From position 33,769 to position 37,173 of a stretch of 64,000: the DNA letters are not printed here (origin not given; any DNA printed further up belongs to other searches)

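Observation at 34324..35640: DUF1156 methyltransferase with ~440-aa insertion containing a Cys4 zinc ribbon between AdoMet motif I and catalytic DPPY motif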

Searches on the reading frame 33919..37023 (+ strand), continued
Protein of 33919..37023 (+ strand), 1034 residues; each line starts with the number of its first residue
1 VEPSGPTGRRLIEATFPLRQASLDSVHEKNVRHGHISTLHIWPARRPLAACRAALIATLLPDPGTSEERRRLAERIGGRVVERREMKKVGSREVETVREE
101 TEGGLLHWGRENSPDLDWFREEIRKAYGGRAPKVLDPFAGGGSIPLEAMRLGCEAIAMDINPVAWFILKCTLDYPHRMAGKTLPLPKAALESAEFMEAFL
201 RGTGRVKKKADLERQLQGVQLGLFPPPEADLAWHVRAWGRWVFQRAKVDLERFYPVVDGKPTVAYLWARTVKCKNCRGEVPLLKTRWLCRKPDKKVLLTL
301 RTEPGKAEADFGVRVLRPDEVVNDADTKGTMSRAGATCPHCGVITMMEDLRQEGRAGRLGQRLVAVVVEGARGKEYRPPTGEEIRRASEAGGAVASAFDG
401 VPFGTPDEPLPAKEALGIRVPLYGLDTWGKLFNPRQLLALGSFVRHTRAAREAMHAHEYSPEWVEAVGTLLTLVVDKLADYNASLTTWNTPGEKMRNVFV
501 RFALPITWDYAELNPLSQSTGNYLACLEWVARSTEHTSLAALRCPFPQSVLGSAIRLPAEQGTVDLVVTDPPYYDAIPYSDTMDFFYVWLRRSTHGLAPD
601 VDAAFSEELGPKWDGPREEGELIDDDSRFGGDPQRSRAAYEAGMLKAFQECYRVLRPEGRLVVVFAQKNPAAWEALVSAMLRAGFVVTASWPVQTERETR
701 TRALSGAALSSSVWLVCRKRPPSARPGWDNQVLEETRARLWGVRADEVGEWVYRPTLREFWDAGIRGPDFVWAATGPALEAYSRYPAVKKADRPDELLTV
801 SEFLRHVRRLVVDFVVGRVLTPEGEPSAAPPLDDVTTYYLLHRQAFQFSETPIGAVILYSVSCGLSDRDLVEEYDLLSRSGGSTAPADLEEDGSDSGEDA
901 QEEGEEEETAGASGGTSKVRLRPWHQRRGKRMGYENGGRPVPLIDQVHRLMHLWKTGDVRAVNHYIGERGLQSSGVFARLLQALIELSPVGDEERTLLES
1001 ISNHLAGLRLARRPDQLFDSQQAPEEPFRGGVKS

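Call 42: fold_search(model_id=the predicted structure, library=pdb)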
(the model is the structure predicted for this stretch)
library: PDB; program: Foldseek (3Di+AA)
matches with E <= 10: 98; with E <= 0.001: 0
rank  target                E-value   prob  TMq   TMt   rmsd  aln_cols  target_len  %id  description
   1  9h5o_B                1.5e-01  0.98  0.06  0.23   5.1       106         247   19  NNMT-SAM IN COMPLEX WITH 20s (released 2025-05-21)
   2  9gvm_A                1.6e-01  0.99  0.06  0.22   4.1        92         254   20  NNMT-SAH IN COMPLEX WITH 20p (released 2025-05-14)
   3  2iip_D                1.6e-01  0.98  0.06  0.23   3.9       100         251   18  Human Nicotinamide N-methyltransferase (released 2006-10-10)
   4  2iip_C                1.7e-01  0.97  0.06  0.23   4.9       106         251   18  Human Nicotinamide N-methyltransferase (released 2006-10-10)
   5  6pbd_B                1.9e-01  0.66  0.07  0.21  17.2       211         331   16  DNA N6-Adenine Methyltransferase CcrM In Complex with Double-Stranded DNA Oligonucleotide Containing Its Recognition S (released 2019-10-23)
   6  7bkg_C                2.0e-01  0.99  0.06  0.22   4.1        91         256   20  Co-crystal structure of Human Nicotinamide N-methyltransferase (NNMT) with the tricyclic inhibitor (2) (released 2021-03-17)
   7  7ble_C                2.0e-01  0.96  0.06  0.22   4.3        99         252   18  Co-crystal structure of Human Nicotinamide N-methyltransferase (NNMT) with the tricyclic inhibitor (3) (released 2021-03-17)
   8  7nbj_C                2.6e-01  0.99  0.06  0.22   3.8        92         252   20  Co-crystal structure of Human Nicotinamide N-methyltransferase (NNMT) with the bisubstrate-like inhibitor (1) (released 2021-03-17)
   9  7bkg_D                2.6e-01  0.99  0.06  0.22   4.1        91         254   20  Co-crystal structure of Human Nicotinamide N-methyltransferase (NNMT) with the tricyclic inhibitor (2) (released 2021-03-17)
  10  9h5o_D                3.0e-01  0.96  0.06  0.24   5.2       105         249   19  NNMT-SAM IN COMPLEX WITH 20s (released 2025-05-21)
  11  2zif_A                3.4e-01  0.33  0.08  0.28  16.9       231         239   18  Crystal Structure of TTHA0409, Putative DNA Modification Methylase from Thermus thermophilus HB8- Complexed with S-Ade (released 2008-07-29)
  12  9gvm_B                3.6e-01  0.95  0.06  0.24   5.1       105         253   19  NNMT-SAH IN COMPLEX WITH 20p (released 2025-05-14)
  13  2zif_B                3.6e-01  0.30  0.06  0.23  18.0       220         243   17  Crystal Structure of TTHA0409, Putative DNA Modification Methylase from Thermus thermophilus HB8- Complexed with S-Ade (released 2008-07-29)
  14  2zig_B                3.7e-01  0.41  0.07  0.27  17.2       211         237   17  Crystal Structure of TTHA0409, Putative DNA Modification Methylase from Thermus thermophilus HB8 (released 2008-07-29)
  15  2zie_B                3.9e-01  0.38  0.07  0.28  16.7       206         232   17  Crystal Structure of TTHA0409, Putatative DNA Modification Methylase from Thermus thermophilus HB8- Selenomethionine d (released 2008-07-29)
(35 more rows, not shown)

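Call 50: search_protein_representatives(protein=window:33919-37020:+)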
Query: 1034 residues. Proteins with E-value up to 0.001 (for the whole library): 10678; up to 1e-10: 5392; up to 1e-30: 1753. The best 150 are listed.
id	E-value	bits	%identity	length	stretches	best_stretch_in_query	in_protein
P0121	0.0e+00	1188.7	59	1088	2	252-1006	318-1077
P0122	0.0e+00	1044.1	53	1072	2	225-1006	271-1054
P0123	4.2e-298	1008.1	54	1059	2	260-1007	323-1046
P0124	3.1e-296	1001.9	55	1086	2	258-1012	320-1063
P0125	1.5e-293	993.1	54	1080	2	260-1024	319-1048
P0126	7.1e-289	977.6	53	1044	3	259-883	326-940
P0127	1.6e-284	963.1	52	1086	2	255-1007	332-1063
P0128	1.3e-272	923.7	62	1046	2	259-771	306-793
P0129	2.2e-259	880.0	50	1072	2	328-989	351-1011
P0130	1.3e-253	860.8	48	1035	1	18-1005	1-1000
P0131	1.4e-245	834.2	56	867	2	259-822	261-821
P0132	2.8e-231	786.9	48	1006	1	8-1003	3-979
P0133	4.7e-228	776.2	40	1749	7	234-842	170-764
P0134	1.2e-223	761.6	47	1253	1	7-1003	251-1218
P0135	2.2e-217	740.9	48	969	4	327-871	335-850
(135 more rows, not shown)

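Call 58: find_encoding_contigs(protein=P0002, flank=8000, max_places=2)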
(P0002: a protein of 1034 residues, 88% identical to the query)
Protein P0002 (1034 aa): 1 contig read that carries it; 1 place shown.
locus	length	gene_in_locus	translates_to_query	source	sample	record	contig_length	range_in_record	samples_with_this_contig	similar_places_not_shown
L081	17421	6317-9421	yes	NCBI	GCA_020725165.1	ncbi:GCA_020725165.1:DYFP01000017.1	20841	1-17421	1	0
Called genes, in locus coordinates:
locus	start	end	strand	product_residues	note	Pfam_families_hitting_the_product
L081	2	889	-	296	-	?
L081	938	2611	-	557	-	PF07969:Amidohydro_3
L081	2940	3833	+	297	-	-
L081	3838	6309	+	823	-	PF00271:Helicase_C, PF13020:NOV_C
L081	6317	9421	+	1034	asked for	PF06634:DUF1156, PF01555:N6_N4_Mtase (faint)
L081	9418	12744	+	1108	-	PF04465:DUF499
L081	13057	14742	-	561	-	PF10079:Rossmann-like_BshC, PF24850:CC_BshC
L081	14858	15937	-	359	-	PF16575:CLP1_P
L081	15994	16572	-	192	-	PF03602:Cons_hypoth95, PF02475:TRM5-TYW2_MTfase (weak), PF05175:MTS (weak), PF13847:Methyltransf_31 (weak), PF09445:Methyltransf_15 (weak), PF13649:Methyltransf_25 (weak)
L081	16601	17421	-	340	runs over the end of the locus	PF01336:tRNA_anti-codon, PF01966:HD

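Call 63: search_dna_similar(query=window:33919-37020:+, collection=plasmids, mode=protein, max_rows=40, rows=spread)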
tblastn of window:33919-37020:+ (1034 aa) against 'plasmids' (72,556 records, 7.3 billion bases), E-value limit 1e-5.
Records with a match: 208; places in all: 235; records where one place covers at least 80% of the query: 42.
Best place of each record, by identity: <60% 208.
By first word of the organism name: Klebsiella 28; Rhodococcus 22; Thermus 16; Acinetobacter 7; Nostoc 6; Leptolyngbya 6; Haloarcula 5; Halobacterium 5; Candidatus 4; Planktothrix 4; and 71 more.
By predicted mobility (MOB-suite, as given by PLSDB): non-mobilizable 119; conjugative 59; mobilizable 30.
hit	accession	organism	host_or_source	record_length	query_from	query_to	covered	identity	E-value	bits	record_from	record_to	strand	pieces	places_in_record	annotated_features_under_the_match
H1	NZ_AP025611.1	Thermus thermophilus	-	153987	9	881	84%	33.7%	2e-105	371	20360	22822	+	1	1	DUF1156 domain-containing protein | Fic family protein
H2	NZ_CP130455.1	Candidatus Fervidibacter sacchari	hot spring sediment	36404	132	998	84%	33.6%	3e-117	406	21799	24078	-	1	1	DUF1156 domain-containing protein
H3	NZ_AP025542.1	Thermus thermophilus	-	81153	9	881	84%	32.8%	3e-100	355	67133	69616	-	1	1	DUF1156 domain-containing protein | Fic family protein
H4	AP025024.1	Calothrix sp. PCC 7716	-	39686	9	846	81%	33.7%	2e-113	394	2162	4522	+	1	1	hypothetical protein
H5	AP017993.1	Planktothrix agardhii NIES-204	-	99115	9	846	81%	31.6%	8e-105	369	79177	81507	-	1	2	hypothetical protein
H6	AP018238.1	Microchaete diplosiphon NIES-3275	-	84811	9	881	84%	29.8%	6e-82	300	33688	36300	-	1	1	hypothetical protein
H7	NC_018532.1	Arthrobacter sp. Rue61a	-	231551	9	807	77%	31.7%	6e-81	297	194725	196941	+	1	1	DUF1156 domain-containing protein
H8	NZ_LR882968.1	Planktothrix pseudagardhii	-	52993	129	807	66%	36.4%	4e-109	382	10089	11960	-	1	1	DUF1156 domain-containing protein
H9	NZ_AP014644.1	Leptolyngbya boryana dg5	-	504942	113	1011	87%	27.2%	3e-70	265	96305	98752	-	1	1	DUF1156 domain-containing protein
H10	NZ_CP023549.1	Rhodobacter sp. CZR27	cell culture,paddy soil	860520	1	817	79%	29.4%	4e-72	271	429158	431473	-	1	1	DUF1156 domain-containing protein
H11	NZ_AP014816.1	Geminocystis sp. NIES-3708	-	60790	132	846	69%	32.1%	3e-57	399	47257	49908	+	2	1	DUF1156 domain-containing protein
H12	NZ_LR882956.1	Planktothrix agardhii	-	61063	107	807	68%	32.2%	4e-91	328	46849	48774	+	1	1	DUF1156 domain-containing protein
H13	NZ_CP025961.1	Rhodococcus qingshengii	cell culture,soil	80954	120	807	67%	31.8%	5e-81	298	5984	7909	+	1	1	DUF1156 domain-containing protein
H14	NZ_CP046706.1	Nostoc sp. ATCC 53789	-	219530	112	882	75%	28.1%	6e-73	273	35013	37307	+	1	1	DUF1156 domain-containing protein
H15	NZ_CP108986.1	Streptomyces sp. NBC_00724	-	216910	132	872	72%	28.6%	1e-54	216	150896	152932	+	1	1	DUF1156 domain-containing protein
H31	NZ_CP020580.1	Acinetobacter baumannii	Homo sapiens,Bronchial washing fluid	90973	424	720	29%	24.9%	6e-12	78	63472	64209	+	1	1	anti-phage-associated DUF1156 domain-containing protein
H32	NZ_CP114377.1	Klebsiella pneumoniae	Homo sapiens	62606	552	811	25%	27.7%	5e-14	85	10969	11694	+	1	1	DUF1156 domain-containing protein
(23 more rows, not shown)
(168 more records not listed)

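Call 64: get_annotated_region(hit=H31, flank=7000)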
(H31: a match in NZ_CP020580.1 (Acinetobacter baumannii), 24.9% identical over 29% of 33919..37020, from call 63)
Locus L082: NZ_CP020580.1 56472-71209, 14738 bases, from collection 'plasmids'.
description: Acinetobacter baumannii strain SSMA17 plasmid pSSMA17_1, complete sequence
organism: Acinetobacter baumannii (NCBI taxid 470)
taxonomy: Bacteria; Pseudomonadota; Gammaproteobacteria; Moraxellales; Moraxellaceae; Acinetobacter; Acinetobacter baumannii
host: -; source: Homo sapiens,Bronchial washing fluid; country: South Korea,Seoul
typing (MOB-suite, as given by PLSDB): conjugative; replicon rep_cluster_734; relaxase MOBF; mating-pair formation MPF_F
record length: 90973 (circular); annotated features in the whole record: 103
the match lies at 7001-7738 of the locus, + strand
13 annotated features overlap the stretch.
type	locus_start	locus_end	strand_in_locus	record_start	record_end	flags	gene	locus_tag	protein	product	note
CDS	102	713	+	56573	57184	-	-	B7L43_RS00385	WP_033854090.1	hypothetical protein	-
CDS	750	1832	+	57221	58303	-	-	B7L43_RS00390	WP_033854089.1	XRE family transcriptional regulator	-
CDS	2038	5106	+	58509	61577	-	-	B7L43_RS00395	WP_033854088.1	anti-phage-associated DUF499 domain-containing protein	GO:0051607 - defense response to virus [Evidence IEA]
CDS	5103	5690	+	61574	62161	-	-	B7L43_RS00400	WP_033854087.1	anti-phage-associated DUF3780 domain-containing protein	GO:0051607 - defense response to virus [Evidence IEA]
CDS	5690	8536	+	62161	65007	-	-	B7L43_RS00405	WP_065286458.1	anti-phage-associated DUF1156 domain-containing protein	GO:0051607 - defense response to virus [Evidence IEA]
CDS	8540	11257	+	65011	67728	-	-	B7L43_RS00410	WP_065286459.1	phospholipase D-like domain-containing anti-phage protein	GO:0051607 - defense response to virus [Evidence IEA]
CDS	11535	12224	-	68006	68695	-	-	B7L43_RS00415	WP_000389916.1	DUF2786 domain-containing protein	-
CDS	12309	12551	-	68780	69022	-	-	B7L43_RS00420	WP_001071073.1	hypothetical protein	-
CDS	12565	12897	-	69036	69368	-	-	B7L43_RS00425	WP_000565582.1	hypothetical protein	-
CDS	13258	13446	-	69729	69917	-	-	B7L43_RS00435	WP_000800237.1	hypothetical protein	-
CDS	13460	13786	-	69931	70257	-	-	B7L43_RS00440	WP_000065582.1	H-NS histone family protein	-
CDS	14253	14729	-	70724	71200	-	-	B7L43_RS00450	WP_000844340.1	thermonuclease family protein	-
CDS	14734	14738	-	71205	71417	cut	-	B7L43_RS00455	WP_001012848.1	hypothetical protein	-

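Call 65: get_annotated_region(hit=H32, flank=7000)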
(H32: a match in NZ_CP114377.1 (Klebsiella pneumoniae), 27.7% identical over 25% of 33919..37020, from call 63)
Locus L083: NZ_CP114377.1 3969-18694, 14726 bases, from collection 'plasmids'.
description: Klebsiella pneumoniae strain KP6870155 plasmid pKP0155-2, complete sequence
organism: Klebsiella pneumoniae (NCBI taxid 573)
taxonomy: Bacteria; Pseudomonadota; Gammaproteobacteria; Enterobacterales; Enterobacteriaceae; Klebsiella; Klebsiella pneumoniae
host: -; source: Homo sapiens; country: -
typing (MOB-suite, as given by PLSDB): non-mobilizable; replicon IncR
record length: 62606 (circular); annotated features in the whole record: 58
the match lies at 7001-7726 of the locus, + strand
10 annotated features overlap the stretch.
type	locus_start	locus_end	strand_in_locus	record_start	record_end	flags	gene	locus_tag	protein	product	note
CDS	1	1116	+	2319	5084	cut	-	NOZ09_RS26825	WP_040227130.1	DUF499 domain-containing protein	-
CDS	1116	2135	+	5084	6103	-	-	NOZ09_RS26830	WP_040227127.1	hypothetical protein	-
CDS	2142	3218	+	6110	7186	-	-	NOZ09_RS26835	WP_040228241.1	SIR2 family protein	-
CDS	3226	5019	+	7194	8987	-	-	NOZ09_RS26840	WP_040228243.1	ATP-binding protein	-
CDS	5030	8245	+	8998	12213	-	-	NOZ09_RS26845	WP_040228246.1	DUF1156 domain-containing protein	-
CDS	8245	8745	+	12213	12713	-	-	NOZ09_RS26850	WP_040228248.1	hypothetical protein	-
CDS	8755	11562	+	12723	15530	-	-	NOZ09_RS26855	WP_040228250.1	SNF2-related protein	-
CDS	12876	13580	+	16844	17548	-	-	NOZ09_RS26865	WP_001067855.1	IS6-like element IS26 family transposase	GO:0006313 - DNA transposition [Evidence IEA]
CDS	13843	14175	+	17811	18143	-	-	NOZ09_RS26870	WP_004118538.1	multidrug efflux SMR transporter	-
CDS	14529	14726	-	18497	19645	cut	nhaA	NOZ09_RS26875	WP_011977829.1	Na+/H+ antiporter NhaA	GO:1902600 - proton transmembrane transport [Evidence IEA]; GO:0006814 - sodium ion transport [Evidence IEA]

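Call 82: find_homologous_proteins(query=L082:5690-8533:+, max_evalue=1e-10)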
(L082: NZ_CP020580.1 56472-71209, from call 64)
Query L082:5690-8533:+ (948 aa): 7726 proteins with E <= 1e-10 among 8000 candidates; the best 120 are listed.
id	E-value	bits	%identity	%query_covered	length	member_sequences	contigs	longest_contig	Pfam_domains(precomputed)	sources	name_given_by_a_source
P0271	0.0e+0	2177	100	100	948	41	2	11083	PF06634.18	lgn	-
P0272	0.0e+0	1974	89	100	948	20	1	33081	PF06634.18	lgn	-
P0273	0.0e+0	1973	89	100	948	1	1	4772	PF06634.18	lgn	-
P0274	0.0e+0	1953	88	100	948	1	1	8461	PF06634.18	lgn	-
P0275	0.0e+0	1950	87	100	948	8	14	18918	PF06634.18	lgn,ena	-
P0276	0.0e+0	1910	86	100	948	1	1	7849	PF06634.18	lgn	-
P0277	0.0e+0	1901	85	100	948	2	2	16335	PF06634.18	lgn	-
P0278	0.0e+0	1842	83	100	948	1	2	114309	PF06634.18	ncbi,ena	-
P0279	0.0e+0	1818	82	100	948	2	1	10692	PF06634.18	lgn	-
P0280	0.0e+0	1807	80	100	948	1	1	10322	PF06634.18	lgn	-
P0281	0.0e+0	1773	80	100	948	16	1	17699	PF06634.18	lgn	-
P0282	0.0e+0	1770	80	100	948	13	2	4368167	PF06634.18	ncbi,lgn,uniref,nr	ncbi:DUF1156 domain-containing protein [Providencia stuartii]|uniref:anti-phage-associated DUF1156 d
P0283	0.0e+0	1728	78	100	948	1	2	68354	PF06634.18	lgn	-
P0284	0.0e+0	1728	78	100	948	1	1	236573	PF06634.18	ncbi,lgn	-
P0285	0.0e+0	1722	78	100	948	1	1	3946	PF06634.18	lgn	-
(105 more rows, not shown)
